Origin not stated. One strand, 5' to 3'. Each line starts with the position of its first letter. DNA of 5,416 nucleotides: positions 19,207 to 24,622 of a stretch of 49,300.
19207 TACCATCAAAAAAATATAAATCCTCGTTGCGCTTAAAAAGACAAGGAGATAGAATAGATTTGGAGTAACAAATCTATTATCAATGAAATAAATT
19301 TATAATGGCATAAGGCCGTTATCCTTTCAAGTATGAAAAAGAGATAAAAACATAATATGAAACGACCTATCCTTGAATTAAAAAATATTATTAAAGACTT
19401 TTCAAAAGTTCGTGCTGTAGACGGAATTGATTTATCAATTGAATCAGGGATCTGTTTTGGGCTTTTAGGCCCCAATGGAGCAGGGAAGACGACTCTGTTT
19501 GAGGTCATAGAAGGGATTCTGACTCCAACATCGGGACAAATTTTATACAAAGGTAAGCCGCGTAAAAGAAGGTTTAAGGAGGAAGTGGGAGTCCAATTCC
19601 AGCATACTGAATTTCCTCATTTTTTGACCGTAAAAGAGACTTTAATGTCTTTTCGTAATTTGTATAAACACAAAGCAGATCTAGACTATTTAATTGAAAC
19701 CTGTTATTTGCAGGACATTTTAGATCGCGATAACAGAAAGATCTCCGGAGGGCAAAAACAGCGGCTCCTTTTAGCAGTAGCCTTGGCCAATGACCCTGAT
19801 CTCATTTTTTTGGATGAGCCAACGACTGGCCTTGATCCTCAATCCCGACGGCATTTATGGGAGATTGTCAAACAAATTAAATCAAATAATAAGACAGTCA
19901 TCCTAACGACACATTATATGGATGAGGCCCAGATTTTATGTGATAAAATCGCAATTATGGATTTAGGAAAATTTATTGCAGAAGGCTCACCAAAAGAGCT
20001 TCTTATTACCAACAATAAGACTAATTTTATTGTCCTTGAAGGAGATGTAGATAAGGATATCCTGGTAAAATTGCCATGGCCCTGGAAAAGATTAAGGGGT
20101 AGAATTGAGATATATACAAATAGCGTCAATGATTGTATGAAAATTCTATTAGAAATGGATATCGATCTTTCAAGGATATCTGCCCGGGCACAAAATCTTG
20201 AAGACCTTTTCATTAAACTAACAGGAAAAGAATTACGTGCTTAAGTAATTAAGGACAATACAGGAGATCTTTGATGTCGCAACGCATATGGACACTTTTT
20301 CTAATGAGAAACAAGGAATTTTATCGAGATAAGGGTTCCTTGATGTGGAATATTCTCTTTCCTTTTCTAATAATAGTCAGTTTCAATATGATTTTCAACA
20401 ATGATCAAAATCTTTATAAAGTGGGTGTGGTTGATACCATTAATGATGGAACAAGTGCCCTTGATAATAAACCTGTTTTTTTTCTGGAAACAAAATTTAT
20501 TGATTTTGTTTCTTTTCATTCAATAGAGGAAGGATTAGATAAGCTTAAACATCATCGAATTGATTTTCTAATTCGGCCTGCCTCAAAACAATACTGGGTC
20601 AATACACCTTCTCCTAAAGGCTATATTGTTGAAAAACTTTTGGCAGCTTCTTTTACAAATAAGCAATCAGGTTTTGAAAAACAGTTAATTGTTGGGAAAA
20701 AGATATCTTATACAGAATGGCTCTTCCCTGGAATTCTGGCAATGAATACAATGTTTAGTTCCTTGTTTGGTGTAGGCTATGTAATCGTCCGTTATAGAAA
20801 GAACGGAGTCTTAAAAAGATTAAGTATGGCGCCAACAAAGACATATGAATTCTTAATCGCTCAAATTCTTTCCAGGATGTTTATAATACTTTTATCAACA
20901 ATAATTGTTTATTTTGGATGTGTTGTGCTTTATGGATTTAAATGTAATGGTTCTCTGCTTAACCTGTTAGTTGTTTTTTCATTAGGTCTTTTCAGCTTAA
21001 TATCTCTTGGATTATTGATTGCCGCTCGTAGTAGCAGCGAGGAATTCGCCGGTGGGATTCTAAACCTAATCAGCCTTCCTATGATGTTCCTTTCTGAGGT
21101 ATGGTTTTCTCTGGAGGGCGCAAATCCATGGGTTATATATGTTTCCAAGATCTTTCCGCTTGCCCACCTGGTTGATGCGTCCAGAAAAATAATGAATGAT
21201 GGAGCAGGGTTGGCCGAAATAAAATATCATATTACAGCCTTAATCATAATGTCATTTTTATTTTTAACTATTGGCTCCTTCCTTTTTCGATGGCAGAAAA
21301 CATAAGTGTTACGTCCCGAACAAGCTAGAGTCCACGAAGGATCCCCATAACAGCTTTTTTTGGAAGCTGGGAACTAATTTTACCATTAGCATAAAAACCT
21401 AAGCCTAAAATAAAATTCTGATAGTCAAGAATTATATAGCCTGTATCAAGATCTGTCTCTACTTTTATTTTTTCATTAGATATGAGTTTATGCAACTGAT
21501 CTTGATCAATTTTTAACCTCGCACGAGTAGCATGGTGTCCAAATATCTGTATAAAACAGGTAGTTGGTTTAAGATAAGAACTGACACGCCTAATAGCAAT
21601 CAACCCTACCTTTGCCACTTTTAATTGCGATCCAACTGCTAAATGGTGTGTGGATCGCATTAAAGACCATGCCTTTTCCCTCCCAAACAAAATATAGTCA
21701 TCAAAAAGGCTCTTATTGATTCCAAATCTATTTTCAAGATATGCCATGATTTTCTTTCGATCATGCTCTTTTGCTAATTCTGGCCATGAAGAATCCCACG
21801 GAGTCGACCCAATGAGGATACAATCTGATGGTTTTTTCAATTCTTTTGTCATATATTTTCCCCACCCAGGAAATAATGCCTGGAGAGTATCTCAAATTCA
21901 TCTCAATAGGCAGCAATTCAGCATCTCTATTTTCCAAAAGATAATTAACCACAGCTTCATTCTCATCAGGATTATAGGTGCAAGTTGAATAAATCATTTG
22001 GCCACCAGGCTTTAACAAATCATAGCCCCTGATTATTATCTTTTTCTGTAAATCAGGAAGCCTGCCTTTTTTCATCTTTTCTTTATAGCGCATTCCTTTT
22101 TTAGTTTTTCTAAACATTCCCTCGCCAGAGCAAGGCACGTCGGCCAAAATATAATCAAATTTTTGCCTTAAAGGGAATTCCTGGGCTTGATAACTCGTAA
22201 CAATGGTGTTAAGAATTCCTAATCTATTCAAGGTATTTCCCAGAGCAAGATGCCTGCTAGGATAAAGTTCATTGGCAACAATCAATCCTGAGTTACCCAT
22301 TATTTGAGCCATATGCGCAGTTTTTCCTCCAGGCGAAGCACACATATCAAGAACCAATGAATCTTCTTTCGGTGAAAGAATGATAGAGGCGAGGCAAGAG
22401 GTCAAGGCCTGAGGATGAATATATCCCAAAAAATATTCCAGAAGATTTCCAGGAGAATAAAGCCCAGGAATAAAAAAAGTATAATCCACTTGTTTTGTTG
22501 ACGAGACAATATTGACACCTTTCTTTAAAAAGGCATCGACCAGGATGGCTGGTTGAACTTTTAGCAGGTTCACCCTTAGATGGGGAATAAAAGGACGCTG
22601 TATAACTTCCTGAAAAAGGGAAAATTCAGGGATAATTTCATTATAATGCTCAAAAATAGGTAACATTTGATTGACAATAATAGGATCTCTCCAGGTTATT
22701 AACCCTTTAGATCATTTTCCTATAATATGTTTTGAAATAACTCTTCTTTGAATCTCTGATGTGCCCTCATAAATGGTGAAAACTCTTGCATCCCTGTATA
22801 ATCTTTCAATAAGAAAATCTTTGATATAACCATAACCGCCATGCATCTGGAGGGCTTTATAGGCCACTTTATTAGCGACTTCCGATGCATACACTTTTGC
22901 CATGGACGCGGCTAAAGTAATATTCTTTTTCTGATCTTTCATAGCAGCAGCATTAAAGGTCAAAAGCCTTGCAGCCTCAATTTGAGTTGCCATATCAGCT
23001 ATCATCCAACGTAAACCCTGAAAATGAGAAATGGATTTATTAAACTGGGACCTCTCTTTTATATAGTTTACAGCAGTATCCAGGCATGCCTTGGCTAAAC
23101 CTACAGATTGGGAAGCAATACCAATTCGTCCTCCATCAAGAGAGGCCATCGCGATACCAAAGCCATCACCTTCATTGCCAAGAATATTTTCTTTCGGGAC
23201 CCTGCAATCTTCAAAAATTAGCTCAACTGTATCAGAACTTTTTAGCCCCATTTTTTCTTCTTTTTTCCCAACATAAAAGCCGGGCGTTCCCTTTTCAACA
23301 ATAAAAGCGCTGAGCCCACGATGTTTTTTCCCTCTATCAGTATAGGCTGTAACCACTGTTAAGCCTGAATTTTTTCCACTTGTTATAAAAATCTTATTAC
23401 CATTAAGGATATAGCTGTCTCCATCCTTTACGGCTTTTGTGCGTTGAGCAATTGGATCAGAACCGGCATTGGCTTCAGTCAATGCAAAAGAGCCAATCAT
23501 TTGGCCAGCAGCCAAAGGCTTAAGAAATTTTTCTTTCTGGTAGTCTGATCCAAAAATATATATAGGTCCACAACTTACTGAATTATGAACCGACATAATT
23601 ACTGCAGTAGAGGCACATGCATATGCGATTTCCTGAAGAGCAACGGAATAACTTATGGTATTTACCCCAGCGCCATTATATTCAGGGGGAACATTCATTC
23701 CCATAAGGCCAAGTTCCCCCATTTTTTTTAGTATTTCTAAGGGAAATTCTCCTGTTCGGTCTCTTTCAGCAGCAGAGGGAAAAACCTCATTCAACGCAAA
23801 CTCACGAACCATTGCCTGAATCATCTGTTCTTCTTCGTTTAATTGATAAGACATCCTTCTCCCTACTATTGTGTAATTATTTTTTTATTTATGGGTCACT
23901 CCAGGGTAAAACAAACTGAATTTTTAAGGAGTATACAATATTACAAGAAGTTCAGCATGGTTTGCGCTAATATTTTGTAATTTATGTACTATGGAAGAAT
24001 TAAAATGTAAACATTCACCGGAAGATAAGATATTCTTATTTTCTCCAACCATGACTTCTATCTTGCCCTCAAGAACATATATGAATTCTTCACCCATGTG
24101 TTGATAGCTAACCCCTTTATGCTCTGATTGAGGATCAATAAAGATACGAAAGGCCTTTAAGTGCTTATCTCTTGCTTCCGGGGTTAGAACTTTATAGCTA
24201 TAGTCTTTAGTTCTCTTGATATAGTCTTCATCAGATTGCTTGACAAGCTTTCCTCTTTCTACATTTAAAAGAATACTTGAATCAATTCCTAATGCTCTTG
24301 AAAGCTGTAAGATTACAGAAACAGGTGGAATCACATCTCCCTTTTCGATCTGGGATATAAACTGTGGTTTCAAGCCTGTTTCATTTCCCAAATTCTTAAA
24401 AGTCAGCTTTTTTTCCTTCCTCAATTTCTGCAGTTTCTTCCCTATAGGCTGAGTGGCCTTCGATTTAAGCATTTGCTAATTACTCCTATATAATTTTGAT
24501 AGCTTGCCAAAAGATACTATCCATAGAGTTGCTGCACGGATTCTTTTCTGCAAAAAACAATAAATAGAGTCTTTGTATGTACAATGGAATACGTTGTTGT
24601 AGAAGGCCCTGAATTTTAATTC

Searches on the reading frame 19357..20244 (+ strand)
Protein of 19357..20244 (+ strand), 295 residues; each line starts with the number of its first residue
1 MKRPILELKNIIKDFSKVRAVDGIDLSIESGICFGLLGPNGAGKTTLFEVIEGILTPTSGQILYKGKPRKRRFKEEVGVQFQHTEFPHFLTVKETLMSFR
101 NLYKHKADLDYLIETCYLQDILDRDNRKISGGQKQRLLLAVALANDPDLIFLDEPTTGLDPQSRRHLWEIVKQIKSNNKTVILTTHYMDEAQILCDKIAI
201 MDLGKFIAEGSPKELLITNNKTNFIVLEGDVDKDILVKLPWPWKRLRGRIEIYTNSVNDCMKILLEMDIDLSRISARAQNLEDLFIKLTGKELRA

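Call 44: search_protein_families(library=pfam, max_evalue=0.00001, proteins=[window:19357-20244:+])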
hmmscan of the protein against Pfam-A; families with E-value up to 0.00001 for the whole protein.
window:19357-20244:+ (295 aa): 5 families
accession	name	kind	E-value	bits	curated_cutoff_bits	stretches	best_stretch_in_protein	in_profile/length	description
PF00005.33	ABC_tran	-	1.4e-30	107.1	25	1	22-157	2-137/137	ABC transporter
PF13304.12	AAA_21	-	5.5e-17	63.2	27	1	126-186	235-298/304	AAA domain, putative AbiEii toxin, Type IV TA system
PF13175.12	AAA_15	-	2.7e-07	31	32.1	0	145-186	327-369/374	AAA ATPase domain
PF13476.12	AAA_23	-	2.2e-06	28.9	27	1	12-91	4-69/201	AAA domain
PF02463.25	SMC_N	-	2.6e-06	27.4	40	0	35-187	28-198/220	RecF/RecN/SMC N terminal domain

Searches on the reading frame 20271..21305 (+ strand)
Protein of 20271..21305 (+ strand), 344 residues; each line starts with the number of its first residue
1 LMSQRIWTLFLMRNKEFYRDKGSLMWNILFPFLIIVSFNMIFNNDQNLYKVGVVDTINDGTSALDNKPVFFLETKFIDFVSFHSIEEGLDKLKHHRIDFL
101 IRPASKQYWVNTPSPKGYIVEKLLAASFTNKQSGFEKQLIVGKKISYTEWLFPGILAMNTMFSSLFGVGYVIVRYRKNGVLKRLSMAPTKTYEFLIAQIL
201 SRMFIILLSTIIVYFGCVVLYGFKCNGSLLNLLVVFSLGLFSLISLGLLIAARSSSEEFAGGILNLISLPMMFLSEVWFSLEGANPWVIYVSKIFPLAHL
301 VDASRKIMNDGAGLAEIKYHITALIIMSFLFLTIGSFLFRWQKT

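Call 44: search_protein_families(library=pfam, max_evalue=0.00001, proteins=[window:20271-21305:+])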
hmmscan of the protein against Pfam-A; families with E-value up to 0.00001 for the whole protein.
window:20271-21305:+ (344 aa): 2 families
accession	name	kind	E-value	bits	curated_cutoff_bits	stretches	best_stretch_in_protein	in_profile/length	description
PF12698.13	ABC2_membrane_3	-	3e-27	96.1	31.6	1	21-336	1-346/347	ABC-2 family transporter protein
PF01061.29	ABC2_membrane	-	4e-23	82.5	26.9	1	137-308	51-210/211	ABC-2 type transporter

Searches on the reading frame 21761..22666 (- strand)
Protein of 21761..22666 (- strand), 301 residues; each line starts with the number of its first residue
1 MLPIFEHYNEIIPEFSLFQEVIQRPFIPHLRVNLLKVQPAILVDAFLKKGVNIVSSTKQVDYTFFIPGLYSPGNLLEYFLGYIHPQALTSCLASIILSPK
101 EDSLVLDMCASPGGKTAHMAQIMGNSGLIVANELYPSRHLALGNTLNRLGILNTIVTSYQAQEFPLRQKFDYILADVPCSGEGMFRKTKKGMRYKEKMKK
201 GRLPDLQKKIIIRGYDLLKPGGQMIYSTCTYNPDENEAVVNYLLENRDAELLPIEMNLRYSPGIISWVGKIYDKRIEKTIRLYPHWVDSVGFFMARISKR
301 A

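Call 44: search_protein_families(library=pfam, max_evalue=0.00001, proteins=[window:21761-22666:-])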
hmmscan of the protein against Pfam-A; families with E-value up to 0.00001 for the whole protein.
window:21761-22666:- (301 aa): 1 family
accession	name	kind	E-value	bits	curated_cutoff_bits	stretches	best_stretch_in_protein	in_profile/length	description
PF01189.24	Methyltr_RsmB-F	-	2e-46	158.6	27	1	95-297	2-198/199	16S rRNA methyltransferase RsmB/F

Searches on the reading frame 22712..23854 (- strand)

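Call 44: search_protein_families(library=pfam, max_evalue=0.00001, proteins=[window:22712-23854:-])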
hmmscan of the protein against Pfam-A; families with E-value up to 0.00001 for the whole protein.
window:22712-23854:- (380 aa): 5 families
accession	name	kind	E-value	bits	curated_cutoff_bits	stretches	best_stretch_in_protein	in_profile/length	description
PF00441.29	Acyl-CoA_dh_1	-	1.1e-52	178.6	22.4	1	229-377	1-149/150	Acyl-CoA dehydrogenase, C-terminal domain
PF02771.21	Acyl-CoA_dh_N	-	1.4e-38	132.2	22.9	1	6-118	1-113/113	Acyl-CoA dehydrogenase, N-terminal domain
PF02770.24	Acyl-CoA_dh_M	-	5.4e-24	84.6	33.3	1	122-217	1-97/97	Acyl-CoA dehydrogenase, middle domain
PF08028.16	Acyl-CoA_dh_2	-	4.8e-23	82.3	22.7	1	244-366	1-133/134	Acyl-CoA dehydrogenase, C-terminal domain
PF22924.1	ACOX_C_alpha1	-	1.7e-06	28.3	27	0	302-367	95-158/169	Acyl-CoA oxidase, C-alpha1 domain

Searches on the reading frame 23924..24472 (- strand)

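Call 45: search_protein_families(library=pfam, max_evalue=0.00001, proteins=[window:23924-24472:-])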
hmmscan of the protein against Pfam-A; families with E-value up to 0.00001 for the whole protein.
window:23924-24472:- (182 aa): 4 families
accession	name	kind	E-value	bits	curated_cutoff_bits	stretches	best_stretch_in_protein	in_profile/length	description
PF07883.17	Cupin_2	-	3e-14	52.9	27.2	1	117-178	9-69/70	Cupin domain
PF01381.28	HTH_3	-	4.1e-09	36.8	23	1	14-65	1-52/55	Helix-turn-helix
PF12844.13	HTH_19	-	1e-08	35.3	30.2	1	11-71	1-61/64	Helix-turn-helix domain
PF13560.12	HTH_31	-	4.8e-07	30.4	27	1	11-64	3-57/64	Helix-turn-helix domain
